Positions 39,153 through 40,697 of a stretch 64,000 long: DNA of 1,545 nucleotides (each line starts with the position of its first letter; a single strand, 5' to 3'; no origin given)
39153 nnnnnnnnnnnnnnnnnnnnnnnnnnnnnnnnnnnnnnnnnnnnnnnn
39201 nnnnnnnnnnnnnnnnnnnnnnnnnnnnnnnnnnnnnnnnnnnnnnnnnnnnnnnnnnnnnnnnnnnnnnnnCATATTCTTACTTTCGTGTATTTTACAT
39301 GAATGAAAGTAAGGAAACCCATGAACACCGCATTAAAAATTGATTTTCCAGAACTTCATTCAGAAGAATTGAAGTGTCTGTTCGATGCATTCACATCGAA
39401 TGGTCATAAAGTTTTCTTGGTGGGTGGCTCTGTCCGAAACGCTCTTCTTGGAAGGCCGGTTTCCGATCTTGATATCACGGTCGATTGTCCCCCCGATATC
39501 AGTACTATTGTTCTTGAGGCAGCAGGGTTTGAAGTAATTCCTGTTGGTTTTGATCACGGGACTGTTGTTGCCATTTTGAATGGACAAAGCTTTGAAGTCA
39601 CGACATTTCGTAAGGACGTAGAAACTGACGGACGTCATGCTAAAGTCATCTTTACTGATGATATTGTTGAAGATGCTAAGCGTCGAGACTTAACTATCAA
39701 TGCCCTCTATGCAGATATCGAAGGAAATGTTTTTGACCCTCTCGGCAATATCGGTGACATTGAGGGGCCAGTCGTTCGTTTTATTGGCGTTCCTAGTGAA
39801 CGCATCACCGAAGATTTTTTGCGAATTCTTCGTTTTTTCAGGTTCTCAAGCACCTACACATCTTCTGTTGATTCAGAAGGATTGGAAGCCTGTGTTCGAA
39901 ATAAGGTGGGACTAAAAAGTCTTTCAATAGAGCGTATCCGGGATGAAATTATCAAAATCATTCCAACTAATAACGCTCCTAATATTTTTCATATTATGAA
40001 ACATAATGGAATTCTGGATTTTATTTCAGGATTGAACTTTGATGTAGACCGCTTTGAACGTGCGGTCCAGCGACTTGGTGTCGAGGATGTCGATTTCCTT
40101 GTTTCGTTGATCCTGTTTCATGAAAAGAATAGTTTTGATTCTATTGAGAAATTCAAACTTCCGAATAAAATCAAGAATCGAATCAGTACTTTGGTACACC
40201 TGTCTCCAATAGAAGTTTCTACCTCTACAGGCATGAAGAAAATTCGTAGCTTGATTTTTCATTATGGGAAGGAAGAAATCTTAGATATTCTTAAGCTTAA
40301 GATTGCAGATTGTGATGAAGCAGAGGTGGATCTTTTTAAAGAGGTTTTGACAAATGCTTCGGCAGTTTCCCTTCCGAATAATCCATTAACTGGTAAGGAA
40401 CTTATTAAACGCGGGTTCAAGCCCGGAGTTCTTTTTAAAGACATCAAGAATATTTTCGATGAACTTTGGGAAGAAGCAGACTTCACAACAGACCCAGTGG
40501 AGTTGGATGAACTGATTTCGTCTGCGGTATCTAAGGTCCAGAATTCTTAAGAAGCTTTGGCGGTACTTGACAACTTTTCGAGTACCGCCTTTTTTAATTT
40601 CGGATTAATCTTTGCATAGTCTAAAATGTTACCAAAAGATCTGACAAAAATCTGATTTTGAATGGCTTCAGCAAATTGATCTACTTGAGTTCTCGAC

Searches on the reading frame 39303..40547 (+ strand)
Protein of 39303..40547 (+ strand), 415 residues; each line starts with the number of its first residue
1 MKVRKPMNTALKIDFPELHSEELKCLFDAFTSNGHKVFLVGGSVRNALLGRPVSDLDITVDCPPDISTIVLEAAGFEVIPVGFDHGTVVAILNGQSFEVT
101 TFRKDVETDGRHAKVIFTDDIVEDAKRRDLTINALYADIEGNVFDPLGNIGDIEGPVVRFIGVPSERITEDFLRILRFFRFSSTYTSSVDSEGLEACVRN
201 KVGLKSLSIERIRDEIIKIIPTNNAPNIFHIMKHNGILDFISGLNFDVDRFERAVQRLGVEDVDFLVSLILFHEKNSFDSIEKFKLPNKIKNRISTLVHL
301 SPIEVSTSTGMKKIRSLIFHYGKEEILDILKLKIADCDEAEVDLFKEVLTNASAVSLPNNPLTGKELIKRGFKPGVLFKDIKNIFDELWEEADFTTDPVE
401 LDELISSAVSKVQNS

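Call 41: search_protein_families(library=phrogs, proteins=[window:39303-40547:+], max_evalue=0.001)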
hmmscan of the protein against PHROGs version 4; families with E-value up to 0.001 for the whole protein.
window:39303-40547:+ (415 aa): 3 families
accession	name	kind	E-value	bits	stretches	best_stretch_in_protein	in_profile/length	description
phrog_2244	-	DNA, RNA and nucleotide metabolism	1.8e-54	186.7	1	34-375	2-369/392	tRNA nucleotidyltransferase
phrog_24229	-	DNA, RNA and nucleotide metabolism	5.8e-26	92.4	1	35-227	4-212/245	tRNA nucleotidyltransferase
phrog_1614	-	DNA, RNA and nucleotide metabolism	1.1e-05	26.3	1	24-70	24-70/268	nucleotidyltransferase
